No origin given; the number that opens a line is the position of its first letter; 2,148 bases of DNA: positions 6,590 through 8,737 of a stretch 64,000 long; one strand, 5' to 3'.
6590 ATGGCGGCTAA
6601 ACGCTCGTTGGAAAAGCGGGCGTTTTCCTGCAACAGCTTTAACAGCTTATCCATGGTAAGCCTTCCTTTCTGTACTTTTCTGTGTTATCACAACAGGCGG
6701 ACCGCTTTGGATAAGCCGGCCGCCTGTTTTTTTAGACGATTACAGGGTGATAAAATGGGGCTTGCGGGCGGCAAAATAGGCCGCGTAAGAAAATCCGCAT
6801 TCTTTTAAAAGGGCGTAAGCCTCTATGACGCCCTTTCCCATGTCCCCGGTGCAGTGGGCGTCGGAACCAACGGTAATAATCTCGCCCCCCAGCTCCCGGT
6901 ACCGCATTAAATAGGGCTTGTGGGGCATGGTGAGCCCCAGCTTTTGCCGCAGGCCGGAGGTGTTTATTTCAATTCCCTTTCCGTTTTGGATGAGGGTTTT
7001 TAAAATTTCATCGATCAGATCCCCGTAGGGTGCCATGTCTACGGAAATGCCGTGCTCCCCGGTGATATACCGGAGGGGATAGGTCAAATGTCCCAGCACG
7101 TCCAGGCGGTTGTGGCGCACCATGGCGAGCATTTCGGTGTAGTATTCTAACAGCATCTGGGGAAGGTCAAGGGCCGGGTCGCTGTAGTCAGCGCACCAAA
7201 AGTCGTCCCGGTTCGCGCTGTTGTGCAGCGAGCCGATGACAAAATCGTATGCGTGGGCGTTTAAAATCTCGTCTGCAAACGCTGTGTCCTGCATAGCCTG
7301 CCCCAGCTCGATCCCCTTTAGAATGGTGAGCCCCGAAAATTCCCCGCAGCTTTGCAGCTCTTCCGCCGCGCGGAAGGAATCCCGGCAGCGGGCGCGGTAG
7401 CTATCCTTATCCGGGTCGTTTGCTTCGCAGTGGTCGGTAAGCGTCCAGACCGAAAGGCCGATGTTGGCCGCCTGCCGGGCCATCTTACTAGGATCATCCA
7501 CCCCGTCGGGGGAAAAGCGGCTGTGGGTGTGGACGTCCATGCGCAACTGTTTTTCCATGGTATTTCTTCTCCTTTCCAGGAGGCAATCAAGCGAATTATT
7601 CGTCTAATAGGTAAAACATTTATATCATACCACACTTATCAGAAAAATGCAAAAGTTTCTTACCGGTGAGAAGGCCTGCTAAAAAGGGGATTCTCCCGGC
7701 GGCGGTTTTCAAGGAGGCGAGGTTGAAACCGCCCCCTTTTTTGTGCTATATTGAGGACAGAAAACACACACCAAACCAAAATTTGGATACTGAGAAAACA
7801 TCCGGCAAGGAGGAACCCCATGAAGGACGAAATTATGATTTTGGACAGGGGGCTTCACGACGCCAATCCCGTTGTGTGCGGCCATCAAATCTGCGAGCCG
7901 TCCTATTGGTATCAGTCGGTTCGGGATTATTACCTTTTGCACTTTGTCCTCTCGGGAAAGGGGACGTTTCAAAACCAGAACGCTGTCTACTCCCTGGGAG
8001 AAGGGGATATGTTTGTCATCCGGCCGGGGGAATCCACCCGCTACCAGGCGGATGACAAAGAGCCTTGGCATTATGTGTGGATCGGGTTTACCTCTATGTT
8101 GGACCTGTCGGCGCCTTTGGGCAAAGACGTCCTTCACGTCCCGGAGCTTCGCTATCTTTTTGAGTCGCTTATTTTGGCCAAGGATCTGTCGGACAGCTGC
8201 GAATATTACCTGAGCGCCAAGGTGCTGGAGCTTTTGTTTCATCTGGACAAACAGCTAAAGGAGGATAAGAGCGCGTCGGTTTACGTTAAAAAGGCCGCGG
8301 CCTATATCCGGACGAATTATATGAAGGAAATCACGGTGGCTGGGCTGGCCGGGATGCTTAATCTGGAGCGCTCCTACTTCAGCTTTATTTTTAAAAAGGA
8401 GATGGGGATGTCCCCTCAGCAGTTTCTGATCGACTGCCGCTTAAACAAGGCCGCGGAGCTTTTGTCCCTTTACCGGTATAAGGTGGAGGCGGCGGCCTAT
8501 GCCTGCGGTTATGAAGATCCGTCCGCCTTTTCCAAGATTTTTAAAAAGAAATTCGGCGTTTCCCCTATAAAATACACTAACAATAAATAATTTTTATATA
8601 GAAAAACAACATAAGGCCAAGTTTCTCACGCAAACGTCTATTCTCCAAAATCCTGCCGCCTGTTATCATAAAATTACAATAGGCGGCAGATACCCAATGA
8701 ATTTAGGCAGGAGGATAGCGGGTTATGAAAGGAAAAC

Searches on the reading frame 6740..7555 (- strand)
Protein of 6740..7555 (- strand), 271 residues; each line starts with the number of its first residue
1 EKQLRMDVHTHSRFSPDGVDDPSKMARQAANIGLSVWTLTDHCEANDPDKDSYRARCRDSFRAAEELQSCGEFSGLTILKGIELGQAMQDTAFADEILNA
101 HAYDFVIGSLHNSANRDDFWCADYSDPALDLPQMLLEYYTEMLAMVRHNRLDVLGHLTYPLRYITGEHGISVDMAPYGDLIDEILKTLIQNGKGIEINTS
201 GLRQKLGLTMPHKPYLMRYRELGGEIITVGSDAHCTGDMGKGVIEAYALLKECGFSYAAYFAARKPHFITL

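Call 43: search_protein_families(library=pfam, proteins=[window:6740-7555:-], max_evalue=0.0001)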
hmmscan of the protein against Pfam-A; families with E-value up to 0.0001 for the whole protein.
window:6740-7555:- (271 aa): 1 family
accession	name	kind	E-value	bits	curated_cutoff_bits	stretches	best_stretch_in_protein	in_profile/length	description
PF02811.25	PHP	-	1.4e-26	94.2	26.4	1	7-200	1-164/164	PHP domain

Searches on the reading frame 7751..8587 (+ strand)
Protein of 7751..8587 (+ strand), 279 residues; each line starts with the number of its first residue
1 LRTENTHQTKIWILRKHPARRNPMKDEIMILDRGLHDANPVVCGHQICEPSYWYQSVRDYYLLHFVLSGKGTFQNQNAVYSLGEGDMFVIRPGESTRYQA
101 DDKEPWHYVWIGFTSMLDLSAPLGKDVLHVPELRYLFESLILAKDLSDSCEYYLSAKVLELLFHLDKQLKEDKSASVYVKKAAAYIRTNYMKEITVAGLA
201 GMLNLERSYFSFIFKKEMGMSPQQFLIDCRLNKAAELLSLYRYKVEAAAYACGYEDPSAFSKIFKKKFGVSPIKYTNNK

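Call 43: search_protein_families(library=pfam, proteins=[window:7751-8587:+], max_evalue=0.0001)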
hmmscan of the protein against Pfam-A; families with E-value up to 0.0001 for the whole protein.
window:7751-8587:+ (279 aa): 4 families
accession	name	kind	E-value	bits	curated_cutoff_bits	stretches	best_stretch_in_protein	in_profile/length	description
PF12833.13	HTH_18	-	5.5e-21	75.1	33.6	1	199-277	1-79/80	Helix-turn-helix domain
PF00165.29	HTH_AraC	-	2.3e-18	66.3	26.6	2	243-276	9-41/42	Bacterial regulatory helix-turn-helix proteins, AraC family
PF02311.25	AraC_binding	-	6.1e-17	62.1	21.1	1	40-151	2-124/135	AraC-like ligand binding domain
PF07883.17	Cupin_2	-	5e-06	26.6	27.2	1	64-111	22-69/70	Cupin domain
